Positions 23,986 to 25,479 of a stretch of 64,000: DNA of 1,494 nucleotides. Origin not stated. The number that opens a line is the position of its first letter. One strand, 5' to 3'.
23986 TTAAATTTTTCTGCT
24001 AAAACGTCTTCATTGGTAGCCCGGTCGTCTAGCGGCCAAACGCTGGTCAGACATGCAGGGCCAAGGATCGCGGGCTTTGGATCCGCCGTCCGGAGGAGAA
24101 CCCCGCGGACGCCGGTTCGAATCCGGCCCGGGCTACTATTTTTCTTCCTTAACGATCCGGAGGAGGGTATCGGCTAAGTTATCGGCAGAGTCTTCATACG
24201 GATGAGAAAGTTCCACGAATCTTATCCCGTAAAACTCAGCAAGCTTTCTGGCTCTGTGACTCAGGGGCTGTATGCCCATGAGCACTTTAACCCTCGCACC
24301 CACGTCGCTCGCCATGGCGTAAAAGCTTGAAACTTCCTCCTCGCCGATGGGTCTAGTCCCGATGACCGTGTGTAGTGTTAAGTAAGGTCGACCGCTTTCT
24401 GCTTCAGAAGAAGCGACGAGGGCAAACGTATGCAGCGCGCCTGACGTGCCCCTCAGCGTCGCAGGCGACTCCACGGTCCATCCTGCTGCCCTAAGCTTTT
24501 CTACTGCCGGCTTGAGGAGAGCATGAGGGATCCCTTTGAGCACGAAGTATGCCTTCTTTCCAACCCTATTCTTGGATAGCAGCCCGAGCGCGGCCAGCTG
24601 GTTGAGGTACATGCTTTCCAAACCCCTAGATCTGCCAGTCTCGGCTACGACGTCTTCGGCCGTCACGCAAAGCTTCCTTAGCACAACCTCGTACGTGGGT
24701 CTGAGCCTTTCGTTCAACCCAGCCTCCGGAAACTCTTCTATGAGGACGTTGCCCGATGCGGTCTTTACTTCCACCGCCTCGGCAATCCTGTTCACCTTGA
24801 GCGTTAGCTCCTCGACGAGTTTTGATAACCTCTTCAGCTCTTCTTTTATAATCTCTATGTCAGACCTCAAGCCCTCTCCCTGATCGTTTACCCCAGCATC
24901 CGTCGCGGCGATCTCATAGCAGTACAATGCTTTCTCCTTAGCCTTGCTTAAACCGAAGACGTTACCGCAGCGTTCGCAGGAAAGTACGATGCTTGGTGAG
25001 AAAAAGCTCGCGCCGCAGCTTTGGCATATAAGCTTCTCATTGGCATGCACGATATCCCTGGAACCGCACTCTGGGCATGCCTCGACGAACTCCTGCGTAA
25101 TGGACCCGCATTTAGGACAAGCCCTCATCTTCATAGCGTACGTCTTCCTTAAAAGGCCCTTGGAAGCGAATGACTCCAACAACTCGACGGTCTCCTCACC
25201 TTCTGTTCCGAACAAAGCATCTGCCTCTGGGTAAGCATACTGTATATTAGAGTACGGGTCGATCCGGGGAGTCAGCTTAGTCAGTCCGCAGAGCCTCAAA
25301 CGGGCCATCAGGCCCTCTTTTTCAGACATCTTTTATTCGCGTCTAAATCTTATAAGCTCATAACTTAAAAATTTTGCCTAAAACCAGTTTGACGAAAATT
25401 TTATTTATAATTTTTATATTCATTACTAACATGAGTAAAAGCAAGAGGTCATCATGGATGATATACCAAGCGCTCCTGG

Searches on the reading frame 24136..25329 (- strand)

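Call 45: search_protein_families(library=pfam, max_evalue=1, proteins=[window:24136-25329:-])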
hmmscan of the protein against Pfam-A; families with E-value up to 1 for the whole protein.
window:24136-25329:- (397 aa): 26 families (the best 25 are shown)
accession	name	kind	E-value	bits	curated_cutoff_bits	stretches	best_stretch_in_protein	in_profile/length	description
PF18551.6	TackOD1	-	2.2e-20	73.4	32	2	4-95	10-101/188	Thaumarchaeal output domain 1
PF08271.17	Zn_Ribbon_TF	-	5e-05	23.2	29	1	85-107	3-27/43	TFIIB zinc-binding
PF12773.13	DZR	-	9e-05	23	27.3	1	66-89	22-45/45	Double zinc ribbon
PF21248.3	SoFic-like_C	-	0.00085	19.9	27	1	225-263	34-72/76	Protein adenylyltransferase SoFic-like, C-terminal domain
PF13248.11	Zn_ribbon_3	-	0.00098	19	27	1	68-90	2-24/26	zinc-ribbon domain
PF17032.10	Zn_ribbon_15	-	0.001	20.3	28.9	1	67-89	51-73/73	zinc-ribbon family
PF18912.6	DZR_2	-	0.0034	17.6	27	1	83-140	8-55/56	Double zinc ribbon domain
PF10080.14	FtrD-like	-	0.0048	17.5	26.3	1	80-114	32-66/101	Membrane iron-sulfur containing protein FtrD-like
PF23455.1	DUF7129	-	0.013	15.7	30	1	71-91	14-36/45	Domain of unknown function (DUF7129)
PF12172.15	zf-ChsH2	-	0.022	15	23.2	1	70-93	13-36/37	ChsH2, rubredoxin-like zinc ribbon domain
PF08274.17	Zn_Ribbon_YjdM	-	0.025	15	30.8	1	84-106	4-26/30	PhnA Zinc-Ribbon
PF13597.11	NRDD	-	0.027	13.6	26.2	1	58-92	498-531/562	Anaerobic ribonucleoside-triphosphate reductase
PF24042.1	DUF7351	-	0.053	13.7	31.2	1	43-113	42-108/177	Domain of unknown function (DUF7351)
PF24844.1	PolC_DP2_central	-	0.095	12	24.3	1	34-93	300-358/372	DNA polymerase II large subunit DP2, central domain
PF12419.13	DUF3670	-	0.12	12.4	27.6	1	270-323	15-68/136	SNF2 Helicase protein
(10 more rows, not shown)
